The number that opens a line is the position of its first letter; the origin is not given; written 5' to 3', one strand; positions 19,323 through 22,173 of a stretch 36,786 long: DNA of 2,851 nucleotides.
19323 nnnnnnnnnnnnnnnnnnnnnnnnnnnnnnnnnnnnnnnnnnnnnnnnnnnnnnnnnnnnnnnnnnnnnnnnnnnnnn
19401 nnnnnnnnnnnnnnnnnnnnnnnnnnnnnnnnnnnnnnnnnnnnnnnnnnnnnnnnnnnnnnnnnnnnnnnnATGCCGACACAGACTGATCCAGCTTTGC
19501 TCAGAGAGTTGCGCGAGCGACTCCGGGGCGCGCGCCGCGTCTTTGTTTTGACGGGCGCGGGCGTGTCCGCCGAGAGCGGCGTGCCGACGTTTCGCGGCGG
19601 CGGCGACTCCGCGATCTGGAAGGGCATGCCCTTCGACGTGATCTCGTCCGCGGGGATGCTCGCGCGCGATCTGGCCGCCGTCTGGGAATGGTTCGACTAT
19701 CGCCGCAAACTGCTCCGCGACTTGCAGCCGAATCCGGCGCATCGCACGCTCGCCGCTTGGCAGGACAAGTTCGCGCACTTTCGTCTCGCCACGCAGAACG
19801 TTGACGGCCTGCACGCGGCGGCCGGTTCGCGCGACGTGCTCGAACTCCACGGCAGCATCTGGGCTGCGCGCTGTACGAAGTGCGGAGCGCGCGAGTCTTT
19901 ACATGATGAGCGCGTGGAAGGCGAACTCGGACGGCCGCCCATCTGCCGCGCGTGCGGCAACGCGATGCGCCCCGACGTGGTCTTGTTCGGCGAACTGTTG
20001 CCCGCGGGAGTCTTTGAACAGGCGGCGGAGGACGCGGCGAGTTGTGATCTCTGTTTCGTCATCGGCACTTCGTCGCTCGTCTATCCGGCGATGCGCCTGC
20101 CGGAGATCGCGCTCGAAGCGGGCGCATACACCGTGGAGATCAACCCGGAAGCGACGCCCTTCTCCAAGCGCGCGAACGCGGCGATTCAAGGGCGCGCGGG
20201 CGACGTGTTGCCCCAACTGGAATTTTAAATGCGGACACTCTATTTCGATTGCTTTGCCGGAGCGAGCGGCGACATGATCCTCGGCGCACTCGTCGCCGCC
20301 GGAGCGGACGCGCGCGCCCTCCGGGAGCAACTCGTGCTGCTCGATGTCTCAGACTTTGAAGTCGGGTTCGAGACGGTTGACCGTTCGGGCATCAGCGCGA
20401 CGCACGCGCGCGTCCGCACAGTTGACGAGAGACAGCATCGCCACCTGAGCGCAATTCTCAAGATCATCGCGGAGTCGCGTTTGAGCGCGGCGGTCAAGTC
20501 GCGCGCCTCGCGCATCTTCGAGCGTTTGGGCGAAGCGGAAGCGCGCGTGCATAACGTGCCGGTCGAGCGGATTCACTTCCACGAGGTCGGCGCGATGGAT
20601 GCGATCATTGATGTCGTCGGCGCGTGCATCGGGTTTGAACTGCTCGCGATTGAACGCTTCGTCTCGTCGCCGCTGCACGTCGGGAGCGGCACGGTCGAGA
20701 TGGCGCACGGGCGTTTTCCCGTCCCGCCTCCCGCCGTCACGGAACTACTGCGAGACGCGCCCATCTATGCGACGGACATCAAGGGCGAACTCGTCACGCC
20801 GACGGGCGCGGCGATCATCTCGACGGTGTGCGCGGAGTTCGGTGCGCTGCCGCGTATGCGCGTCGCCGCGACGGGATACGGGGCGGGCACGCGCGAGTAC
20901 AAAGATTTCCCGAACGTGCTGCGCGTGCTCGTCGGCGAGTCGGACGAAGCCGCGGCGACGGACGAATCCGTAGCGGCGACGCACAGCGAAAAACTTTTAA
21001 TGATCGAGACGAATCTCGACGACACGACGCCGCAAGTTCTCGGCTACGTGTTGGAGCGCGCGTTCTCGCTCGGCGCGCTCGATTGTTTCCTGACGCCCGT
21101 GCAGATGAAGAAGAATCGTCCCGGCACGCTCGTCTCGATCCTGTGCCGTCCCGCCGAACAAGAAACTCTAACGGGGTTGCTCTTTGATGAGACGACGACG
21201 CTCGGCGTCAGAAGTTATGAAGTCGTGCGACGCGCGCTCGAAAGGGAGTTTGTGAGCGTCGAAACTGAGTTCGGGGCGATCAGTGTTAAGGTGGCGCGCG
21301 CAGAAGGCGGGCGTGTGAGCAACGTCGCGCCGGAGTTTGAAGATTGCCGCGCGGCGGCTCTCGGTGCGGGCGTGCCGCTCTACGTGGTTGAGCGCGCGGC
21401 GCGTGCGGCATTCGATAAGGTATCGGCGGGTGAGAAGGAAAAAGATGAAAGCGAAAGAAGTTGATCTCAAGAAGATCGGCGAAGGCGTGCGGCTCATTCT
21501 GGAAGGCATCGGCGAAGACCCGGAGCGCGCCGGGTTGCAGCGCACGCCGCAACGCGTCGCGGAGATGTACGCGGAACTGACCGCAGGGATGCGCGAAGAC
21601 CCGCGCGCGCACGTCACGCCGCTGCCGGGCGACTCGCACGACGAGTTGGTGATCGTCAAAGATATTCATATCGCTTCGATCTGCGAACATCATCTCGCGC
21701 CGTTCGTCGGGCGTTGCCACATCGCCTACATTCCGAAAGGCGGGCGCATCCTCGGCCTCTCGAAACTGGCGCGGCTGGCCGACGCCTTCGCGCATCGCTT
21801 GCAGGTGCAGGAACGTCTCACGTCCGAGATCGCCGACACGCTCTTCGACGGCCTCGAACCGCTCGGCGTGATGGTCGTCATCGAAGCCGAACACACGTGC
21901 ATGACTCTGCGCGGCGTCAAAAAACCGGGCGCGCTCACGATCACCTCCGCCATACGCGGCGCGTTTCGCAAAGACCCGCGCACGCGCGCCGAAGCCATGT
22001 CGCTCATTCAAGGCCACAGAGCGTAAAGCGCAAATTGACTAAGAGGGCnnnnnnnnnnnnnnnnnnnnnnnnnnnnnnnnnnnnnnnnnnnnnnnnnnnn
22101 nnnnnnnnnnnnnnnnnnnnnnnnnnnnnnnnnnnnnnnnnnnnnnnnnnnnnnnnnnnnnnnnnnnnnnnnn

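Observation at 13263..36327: Eight copies of a (GTGACNA)n heptamer-arm palindrome family in 23 kb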

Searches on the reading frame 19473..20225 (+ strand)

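Call 70: search_protein_families(library=pfam, proteins=[window:19473-20225:+], max_evalue=0.00001)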
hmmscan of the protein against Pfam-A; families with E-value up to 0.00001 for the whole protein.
window:19473-20225:+ (251 aa): 1 family
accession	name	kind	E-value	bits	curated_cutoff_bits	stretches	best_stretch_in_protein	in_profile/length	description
PF02146.23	SIR2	-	4.6e-47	160.7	24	1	28-205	1-180/180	Sir2 family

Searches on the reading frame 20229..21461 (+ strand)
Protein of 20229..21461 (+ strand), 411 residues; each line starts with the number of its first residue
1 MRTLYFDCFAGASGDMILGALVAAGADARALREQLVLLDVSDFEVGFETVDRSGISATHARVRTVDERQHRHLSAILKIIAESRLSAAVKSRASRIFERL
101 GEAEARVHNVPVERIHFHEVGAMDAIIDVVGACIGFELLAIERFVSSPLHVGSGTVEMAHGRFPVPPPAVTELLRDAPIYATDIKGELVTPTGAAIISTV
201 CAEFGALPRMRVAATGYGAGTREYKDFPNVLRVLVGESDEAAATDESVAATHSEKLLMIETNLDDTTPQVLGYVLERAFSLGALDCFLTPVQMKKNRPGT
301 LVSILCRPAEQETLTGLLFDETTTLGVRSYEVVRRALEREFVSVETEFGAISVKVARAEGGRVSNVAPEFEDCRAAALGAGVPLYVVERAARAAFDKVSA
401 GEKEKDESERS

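Call 70: search_protein_families(library=pfam, proteins=[window:20229-21461:+], max_evalue=0.00001)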
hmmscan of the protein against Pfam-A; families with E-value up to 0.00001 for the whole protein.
window:20229-21461:+ (411 aa): 1 family
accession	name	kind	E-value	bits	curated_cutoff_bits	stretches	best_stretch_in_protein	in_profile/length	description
PF01969.22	Ni_insertion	-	1.3e-145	485.7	22.1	1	4-387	1-374/375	Nickel insertion protein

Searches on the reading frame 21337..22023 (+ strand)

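Call 70: search_protein_families(library=pfam, proteins=[window:21337-22023:+], max_evalue=0.00001)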
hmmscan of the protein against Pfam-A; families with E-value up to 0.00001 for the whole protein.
window:21337-22023:+ (229 aa): 1 family
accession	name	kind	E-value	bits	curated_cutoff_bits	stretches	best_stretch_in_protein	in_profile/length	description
PF01227.27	GTP_cyclohydroI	-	1.8e-71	239.7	27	1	49-224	3-178/179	GTP cyclohydrolase I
